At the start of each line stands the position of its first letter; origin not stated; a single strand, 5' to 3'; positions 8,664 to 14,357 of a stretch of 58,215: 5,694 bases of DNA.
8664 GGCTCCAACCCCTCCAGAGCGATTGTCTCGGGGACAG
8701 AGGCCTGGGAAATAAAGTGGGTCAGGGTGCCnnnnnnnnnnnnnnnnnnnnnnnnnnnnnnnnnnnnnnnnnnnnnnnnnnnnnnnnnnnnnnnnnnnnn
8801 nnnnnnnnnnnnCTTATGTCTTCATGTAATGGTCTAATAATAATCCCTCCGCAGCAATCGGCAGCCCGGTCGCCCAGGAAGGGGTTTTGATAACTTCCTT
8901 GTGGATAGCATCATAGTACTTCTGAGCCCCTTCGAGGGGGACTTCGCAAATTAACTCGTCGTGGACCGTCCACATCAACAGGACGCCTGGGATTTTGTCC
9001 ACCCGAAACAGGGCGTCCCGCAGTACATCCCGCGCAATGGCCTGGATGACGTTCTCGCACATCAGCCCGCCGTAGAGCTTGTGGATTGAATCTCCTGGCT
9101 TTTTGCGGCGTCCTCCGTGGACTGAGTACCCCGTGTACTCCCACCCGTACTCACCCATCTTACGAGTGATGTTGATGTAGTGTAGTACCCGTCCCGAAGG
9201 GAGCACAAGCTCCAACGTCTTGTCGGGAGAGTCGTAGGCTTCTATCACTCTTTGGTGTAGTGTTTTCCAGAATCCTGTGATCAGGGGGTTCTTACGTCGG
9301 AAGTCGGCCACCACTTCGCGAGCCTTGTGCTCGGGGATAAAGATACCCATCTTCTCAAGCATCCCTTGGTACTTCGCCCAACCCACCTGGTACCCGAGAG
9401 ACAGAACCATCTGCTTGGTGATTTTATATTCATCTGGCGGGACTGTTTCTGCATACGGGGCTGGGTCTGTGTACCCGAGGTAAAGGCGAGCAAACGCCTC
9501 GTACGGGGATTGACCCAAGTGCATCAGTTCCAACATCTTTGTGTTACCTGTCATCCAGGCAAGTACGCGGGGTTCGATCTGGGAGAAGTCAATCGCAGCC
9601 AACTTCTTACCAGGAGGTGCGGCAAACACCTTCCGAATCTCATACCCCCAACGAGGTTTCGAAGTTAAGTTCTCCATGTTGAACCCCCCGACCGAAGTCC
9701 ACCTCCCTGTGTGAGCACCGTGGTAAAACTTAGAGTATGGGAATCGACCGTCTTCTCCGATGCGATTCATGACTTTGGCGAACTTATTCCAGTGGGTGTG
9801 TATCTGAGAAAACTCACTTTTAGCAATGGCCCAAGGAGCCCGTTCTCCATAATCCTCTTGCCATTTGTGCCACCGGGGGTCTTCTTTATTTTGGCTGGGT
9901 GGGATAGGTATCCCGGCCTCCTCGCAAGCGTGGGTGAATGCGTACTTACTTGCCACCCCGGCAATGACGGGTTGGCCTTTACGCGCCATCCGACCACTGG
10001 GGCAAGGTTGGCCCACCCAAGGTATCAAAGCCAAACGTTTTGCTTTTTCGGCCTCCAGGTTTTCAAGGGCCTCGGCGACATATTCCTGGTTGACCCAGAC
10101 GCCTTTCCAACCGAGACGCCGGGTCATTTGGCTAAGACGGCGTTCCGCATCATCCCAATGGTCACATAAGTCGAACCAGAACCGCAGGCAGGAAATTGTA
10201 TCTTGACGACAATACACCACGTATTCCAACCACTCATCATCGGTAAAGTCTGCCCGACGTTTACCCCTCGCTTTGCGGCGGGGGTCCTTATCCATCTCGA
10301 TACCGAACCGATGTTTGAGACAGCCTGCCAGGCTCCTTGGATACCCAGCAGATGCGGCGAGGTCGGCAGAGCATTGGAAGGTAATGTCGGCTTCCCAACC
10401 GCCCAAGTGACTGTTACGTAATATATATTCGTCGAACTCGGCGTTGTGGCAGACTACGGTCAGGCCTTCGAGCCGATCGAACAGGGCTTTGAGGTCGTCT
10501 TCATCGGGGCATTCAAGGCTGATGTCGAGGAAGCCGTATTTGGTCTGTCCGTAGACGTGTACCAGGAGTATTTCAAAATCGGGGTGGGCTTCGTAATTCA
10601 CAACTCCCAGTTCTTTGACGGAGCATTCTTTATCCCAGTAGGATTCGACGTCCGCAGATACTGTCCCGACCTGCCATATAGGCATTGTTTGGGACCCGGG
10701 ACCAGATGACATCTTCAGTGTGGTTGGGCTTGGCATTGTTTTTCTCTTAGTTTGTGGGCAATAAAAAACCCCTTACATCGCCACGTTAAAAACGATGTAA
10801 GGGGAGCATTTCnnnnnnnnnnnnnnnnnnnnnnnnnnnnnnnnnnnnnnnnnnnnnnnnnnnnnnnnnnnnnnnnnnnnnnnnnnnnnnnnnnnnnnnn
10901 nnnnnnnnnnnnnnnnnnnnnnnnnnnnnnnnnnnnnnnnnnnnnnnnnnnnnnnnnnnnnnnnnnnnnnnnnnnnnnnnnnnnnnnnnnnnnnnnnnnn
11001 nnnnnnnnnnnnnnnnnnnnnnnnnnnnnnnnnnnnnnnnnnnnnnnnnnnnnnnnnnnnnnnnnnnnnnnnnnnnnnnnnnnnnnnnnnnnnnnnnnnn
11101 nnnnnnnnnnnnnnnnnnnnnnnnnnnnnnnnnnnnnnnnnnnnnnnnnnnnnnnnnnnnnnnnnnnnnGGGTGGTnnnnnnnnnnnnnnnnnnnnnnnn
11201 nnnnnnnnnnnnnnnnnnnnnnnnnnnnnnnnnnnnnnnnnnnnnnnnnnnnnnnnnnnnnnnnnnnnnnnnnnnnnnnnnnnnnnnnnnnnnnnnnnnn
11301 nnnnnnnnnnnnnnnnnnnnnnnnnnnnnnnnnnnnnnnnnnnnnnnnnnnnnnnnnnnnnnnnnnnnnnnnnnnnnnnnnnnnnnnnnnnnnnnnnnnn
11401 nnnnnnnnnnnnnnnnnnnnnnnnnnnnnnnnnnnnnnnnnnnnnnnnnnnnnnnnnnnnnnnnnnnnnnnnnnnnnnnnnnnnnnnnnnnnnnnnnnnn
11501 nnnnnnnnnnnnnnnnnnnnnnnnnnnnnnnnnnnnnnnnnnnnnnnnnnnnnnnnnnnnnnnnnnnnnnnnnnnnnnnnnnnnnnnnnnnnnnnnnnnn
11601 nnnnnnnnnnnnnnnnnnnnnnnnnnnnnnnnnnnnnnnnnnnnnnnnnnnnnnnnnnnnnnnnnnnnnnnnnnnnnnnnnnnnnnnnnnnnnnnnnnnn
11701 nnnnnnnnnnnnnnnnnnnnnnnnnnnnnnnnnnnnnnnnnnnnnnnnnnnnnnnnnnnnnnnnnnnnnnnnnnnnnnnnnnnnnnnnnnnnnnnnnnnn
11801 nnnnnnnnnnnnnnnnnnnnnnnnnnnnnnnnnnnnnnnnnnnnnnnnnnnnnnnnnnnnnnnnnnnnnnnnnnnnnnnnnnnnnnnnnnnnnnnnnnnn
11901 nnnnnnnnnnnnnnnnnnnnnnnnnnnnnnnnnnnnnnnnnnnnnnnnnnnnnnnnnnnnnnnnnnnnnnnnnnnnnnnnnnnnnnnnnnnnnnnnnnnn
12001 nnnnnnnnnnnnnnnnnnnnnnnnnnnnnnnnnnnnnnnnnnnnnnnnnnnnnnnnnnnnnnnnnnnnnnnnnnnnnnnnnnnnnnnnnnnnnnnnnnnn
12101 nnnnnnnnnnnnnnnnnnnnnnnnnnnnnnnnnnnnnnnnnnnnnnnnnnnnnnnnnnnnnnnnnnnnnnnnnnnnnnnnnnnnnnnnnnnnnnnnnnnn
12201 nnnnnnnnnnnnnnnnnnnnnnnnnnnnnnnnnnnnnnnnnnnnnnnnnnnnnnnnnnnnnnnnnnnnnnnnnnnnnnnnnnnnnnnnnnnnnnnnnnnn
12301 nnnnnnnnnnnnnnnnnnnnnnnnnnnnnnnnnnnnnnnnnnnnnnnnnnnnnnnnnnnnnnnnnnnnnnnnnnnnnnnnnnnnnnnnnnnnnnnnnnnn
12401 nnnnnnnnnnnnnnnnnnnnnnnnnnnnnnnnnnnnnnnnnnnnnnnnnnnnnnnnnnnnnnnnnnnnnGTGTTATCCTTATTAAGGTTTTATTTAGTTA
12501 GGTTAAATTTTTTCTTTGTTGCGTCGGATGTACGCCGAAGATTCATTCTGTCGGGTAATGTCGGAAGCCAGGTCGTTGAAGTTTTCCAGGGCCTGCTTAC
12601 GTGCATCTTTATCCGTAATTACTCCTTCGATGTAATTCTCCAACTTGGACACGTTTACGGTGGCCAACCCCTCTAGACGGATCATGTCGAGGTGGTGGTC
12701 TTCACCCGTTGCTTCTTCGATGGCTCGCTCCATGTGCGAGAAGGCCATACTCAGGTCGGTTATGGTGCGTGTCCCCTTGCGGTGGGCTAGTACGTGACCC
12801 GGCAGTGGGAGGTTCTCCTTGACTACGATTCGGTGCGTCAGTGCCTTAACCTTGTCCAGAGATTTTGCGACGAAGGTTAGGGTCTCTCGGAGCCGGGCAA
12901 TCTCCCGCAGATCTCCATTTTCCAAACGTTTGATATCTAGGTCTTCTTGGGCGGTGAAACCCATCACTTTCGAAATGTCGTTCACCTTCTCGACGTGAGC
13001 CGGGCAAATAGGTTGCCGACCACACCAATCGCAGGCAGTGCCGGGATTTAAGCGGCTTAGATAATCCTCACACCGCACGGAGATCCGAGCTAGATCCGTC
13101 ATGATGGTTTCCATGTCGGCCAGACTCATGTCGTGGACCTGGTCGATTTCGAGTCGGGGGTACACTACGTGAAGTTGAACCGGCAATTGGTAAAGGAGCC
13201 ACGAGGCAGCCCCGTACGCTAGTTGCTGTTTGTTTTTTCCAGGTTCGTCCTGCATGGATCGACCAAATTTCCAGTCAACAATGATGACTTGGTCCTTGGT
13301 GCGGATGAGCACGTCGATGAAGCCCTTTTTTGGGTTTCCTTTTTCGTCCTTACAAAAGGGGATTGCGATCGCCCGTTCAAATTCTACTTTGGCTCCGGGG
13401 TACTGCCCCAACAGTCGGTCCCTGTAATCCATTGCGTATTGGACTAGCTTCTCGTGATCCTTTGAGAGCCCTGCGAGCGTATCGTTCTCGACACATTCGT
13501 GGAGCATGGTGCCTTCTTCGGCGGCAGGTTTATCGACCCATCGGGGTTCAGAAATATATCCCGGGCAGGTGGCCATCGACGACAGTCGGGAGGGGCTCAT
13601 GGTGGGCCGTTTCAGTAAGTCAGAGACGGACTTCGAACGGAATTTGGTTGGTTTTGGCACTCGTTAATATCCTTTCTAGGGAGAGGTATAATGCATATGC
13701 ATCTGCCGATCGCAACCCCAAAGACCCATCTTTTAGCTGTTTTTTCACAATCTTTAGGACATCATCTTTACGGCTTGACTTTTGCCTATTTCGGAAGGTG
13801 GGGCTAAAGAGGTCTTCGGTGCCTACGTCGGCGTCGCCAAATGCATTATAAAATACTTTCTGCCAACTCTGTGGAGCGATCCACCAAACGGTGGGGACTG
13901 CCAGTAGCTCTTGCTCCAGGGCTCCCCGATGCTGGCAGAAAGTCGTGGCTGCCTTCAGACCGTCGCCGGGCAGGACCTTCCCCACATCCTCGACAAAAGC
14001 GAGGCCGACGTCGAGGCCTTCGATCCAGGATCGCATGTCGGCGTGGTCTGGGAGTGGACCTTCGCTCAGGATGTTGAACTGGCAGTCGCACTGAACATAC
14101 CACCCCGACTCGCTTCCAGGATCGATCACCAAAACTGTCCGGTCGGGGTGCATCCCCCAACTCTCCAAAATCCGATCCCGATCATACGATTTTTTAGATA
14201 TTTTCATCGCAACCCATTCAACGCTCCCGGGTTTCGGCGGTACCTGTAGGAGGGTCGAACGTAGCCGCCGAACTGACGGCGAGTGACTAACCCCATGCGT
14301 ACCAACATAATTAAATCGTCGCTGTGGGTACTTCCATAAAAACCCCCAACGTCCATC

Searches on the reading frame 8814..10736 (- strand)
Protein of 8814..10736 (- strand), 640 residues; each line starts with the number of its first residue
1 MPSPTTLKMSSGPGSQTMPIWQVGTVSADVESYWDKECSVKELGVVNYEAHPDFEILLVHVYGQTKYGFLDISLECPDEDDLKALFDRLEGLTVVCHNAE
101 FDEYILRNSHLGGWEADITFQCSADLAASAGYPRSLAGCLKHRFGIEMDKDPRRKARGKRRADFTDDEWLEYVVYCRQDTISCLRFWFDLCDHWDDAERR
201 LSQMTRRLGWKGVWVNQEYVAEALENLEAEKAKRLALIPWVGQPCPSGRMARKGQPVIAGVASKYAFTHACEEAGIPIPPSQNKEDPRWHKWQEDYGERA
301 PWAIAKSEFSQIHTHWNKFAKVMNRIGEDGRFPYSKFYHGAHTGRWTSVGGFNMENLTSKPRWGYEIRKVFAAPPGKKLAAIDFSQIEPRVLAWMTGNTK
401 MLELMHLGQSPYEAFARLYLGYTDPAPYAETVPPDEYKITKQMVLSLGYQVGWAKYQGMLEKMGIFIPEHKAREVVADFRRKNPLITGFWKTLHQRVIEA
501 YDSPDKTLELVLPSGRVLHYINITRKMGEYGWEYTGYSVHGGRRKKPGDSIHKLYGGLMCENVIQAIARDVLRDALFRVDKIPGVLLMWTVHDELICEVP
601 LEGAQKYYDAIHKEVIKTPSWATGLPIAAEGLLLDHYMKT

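Call 24: search_protein_families(library=phrogs, proteins=[window:8814-10736:-], max_evalue=0.001)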
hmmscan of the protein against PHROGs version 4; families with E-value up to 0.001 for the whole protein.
window:8814-10736:- (640 aa): 4 families
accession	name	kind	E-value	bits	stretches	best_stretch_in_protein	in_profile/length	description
phrog_17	-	DNA, RNA and nucleotide metabolism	5.6e-68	231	1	23-633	670-1226/1445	DNA polymerase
phrog_10285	-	DNA, RNA and nucleotide metabolism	7.8e-35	121.4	1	353-640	31-321/321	DNA polymerase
phrog_7766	-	DNA, RNA and nucleotide metabolism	2.9e-28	99.6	1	480-639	16-185/186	DNA polymerase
phrog_23226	-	DNA, RNA and nucleotide metabolism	3.2e-05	23.6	1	338-399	300-361/611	DNA polymerase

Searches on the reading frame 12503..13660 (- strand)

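Call 24: search_protein_families(library=phrogs, proteins=[window:12503-13660:-], max_evalue=0.001)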
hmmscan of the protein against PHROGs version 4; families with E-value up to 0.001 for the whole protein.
window:12503-13660:- (385 aa): 3 families
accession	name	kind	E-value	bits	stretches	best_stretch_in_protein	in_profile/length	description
phrog_69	-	DNA, RNA and nucleotide metabolism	6.6e-28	98.9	1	17-309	86-405/501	exonuclease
phrog_3953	-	DNA, RNA and nucleotide metabolism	1.7e-07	32.1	1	20-197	15-177/186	exonuclease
phrog_1218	-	DNA, RNA and nucleotide metabolism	1.1e-05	25.9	0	92-152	122-184/364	exonuclease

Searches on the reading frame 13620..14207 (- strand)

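Call 95: search_protein_families(library=pfam, proteins=[window:13620-14207:-], max_evalue=0.01)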
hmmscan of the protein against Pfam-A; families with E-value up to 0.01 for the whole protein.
window:13620-14207:- (195 aa): 0 families

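Call 96: search_protein_families(library=phrogs, proteins=[window:13620-14207:-], max_evalue=0.01)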
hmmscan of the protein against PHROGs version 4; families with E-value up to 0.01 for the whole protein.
window:13620-14207:- (195 aa): 1 family
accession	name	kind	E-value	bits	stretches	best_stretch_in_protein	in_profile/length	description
phrog_1770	-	DNA, RNA and nucleotide metabolism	0.007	17.4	1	24-122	5-107/158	Holliday junction resolvase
